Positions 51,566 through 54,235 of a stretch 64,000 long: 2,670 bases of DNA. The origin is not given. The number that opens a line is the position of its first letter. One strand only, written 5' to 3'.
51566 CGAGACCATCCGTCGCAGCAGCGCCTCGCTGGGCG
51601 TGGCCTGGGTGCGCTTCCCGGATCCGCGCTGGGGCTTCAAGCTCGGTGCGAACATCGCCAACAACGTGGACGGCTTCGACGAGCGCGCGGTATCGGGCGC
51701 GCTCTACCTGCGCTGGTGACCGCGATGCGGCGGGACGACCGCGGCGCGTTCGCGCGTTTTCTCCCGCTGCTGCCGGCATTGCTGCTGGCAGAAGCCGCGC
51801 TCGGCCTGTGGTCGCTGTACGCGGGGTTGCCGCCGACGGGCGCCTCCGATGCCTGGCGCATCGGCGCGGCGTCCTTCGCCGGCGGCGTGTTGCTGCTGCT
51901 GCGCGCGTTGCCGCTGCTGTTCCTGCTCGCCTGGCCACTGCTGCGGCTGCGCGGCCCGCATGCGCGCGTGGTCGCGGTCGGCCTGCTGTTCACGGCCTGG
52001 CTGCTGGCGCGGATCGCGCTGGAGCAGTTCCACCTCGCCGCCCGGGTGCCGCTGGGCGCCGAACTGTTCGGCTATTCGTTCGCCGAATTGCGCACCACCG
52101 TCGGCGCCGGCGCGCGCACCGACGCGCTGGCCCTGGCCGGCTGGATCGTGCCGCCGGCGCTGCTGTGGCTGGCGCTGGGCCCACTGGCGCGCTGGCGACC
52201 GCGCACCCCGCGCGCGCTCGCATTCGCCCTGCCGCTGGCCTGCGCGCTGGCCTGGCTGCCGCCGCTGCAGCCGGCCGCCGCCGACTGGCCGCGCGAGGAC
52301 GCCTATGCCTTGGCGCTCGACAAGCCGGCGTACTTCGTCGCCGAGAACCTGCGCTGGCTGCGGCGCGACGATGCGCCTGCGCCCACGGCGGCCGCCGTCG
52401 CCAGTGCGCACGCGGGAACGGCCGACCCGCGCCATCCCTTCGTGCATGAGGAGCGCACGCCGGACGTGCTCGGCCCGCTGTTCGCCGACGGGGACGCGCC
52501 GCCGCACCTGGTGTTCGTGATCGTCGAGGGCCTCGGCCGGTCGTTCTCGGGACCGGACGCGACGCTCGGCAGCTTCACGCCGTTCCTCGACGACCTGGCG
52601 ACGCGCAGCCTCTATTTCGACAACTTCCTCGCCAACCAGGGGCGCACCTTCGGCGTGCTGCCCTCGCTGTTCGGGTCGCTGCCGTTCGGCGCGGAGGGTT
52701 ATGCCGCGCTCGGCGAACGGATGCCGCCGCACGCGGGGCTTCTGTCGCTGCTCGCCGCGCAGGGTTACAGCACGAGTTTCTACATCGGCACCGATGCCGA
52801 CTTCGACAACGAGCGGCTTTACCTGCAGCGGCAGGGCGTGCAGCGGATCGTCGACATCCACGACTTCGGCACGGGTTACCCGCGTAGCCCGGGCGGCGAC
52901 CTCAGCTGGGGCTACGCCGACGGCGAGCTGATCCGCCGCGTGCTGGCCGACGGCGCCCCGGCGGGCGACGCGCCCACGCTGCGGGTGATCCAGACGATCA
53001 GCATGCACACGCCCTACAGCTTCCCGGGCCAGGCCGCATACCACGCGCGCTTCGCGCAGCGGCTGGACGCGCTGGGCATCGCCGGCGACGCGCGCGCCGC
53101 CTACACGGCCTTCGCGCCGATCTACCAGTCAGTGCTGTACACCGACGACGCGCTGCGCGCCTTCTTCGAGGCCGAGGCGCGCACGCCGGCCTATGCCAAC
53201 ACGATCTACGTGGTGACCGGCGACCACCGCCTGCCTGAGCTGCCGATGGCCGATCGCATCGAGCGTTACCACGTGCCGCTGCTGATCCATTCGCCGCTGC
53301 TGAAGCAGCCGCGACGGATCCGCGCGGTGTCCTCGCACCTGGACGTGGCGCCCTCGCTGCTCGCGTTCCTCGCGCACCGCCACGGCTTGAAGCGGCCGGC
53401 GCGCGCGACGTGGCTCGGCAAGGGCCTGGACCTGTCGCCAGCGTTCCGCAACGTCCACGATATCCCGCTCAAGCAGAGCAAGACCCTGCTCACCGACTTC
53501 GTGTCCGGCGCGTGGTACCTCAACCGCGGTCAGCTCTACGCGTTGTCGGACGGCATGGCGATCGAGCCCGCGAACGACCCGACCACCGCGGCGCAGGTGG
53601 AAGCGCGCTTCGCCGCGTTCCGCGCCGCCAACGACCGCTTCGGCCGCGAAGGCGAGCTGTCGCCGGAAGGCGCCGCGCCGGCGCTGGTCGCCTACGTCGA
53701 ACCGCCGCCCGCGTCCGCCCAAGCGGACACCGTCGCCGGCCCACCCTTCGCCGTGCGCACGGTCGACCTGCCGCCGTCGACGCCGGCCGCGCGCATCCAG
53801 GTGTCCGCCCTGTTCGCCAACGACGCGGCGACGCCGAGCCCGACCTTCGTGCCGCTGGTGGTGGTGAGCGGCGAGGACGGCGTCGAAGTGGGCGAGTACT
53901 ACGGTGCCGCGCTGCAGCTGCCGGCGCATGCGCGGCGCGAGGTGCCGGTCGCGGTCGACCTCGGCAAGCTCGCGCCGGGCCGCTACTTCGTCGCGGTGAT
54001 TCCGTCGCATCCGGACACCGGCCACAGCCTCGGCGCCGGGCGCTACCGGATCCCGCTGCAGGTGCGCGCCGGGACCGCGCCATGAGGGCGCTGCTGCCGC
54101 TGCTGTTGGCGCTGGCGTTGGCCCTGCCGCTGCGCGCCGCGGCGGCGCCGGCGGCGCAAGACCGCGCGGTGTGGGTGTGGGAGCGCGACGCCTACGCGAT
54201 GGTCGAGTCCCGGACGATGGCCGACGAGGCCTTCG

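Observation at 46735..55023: Candidate undescribed synthase-dependent exopolysaccharide system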

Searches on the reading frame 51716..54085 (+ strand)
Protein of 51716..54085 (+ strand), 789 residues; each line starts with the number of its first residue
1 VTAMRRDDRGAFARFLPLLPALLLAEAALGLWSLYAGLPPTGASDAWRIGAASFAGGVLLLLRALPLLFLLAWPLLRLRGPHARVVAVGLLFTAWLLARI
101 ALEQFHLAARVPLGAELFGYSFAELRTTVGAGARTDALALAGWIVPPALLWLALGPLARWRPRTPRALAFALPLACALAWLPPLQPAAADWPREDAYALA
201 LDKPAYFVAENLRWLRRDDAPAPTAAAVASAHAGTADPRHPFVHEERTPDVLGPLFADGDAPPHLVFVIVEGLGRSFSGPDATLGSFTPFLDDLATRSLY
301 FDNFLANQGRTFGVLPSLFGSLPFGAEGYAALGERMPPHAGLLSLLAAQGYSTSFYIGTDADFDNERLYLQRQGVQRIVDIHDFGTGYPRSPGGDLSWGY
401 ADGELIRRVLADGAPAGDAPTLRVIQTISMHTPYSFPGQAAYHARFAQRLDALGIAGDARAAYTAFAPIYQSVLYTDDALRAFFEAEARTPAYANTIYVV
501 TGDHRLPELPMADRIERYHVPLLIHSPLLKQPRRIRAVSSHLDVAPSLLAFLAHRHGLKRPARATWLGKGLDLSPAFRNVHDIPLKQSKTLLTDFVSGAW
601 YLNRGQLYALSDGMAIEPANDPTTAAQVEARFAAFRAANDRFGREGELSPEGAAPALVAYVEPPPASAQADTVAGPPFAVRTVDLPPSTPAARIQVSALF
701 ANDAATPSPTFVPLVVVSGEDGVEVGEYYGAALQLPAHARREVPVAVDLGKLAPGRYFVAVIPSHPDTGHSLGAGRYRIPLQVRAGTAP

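Call 6: search_protein_families(library=pfam, proteins=[window:51716-54085:+], max_evalue=0.01)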
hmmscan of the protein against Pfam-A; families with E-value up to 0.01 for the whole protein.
window:51716-54085:+ (789 aa): 1 family
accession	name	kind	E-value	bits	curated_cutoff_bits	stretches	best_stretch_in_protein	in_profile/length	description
PF00884.28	Sulfatase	-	3.3e-27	96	25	1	263-550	1-297/301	Sulfatase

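Call 7: search_protein_families(library=ncbifam, proteins=[window:51716-54085:+], max_evalue=0.01)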
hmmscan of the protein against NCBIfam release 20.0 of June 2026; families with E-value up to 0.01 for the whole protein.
window:51716-54085:+ (789 aa): 3 families
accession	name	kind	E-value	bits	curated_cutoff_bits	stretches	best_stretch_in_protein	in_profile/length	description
NF009027.0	PRK12363.1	equivalog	6.2e-05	21.8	572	1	264-552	158-442/703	phosphoglycerol transferase I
NF053595.1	LptchSynLtaSGpos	equivalog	0.0004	19.1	970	1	287-505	262-466/626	lipoteichoic acid synthase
TIGR03417.1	chol_sulfatase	equivalog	0.0005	19.1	433.45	1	469-553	255-345/500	choline-sulfatase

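Call 40: search_solved_structures(query=window:51716-54085:+, max_evalue=0.01, show_alignments=2)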
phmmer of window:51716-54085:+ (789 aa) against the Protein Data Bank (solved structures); distinct sequences matched with E-value up to 0.01: 3.
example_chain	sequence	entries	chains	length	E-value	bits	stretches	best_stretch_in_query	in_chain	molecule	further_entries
3lxq_A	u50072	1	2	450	1.7e-18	69.5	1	263-552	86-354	Uncharacterized protein VP1736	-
4uop_A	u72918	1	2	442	0.00014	23.6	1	262-555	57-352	LIPOTEICHOIC ACID PRIMASE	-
2w8d_A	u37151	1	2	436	0.0011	20.5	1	265-552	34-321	PROCESSED GLYCEROL PHOSPHATE LIPOTEICHOIC ACID SYNTHASE 2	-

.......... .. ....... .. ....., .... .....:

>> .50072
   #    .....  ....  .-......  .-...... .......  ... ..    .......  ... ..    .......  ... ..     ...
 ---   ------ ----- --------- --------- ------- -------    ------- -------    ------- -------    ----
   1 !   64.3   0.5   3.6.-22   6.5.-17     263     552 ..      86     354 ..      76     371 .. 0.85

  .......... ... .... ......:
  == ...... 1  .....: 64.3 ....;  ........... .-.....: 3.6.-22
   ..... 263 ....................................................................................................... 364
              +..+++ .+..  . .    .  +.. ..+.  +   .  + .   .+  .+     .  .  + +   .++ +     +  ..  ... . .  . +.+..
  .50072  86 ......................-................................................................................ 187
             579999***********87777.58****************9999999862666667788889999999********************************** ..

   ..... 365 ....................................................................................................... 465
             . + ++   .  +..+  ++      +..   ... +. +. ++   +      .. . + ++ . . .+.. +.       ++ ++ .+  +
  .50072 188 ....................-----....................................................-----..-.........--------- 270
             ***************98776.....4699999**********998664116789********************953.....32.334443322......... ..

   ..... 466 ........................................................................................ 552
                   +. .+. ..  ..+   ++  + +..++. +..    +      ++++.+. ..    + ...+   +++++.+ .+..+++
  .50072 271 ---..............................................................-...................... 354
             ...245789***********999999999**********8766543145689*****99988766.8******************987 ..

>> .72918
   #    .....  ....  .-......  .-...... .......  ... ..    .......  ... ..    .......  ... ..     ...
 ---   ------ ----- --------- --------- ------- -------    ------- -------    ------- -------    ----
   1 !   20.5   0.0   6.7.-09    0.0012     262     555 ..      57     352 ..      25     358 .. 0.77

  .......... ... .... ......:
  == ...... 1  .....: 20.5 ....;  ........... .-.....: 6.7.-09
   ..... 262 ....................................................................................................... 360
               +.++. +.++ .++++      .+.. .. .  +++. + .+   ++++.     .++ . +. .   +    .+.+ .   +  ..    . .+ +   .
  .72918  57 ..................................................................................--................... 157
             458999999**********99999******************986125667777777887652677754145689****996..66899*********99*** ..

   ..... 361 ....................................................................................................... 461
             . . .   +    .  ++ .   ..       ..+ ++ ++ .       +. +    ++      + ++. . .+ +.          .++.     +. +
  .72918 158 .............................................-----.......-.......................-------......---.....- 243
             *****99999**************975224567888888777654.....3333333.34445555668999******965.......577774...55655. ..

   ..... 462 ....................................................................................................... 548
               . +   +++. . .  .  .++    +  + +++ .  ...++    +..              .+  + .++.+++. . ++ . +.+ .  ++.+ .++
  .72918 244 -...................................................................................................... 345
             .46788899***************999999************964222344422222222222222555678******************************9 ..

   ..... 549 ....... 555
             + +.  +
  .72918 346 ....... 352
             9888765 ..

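Call 97: search_protein_families(library=padloc, proteins=[window:51716-54085:+], max_evalue=0.001)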
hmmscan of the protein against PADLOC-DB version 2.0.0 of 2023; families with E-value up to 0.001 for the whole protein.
window:51716-54085:+ (789 aa): 0 families
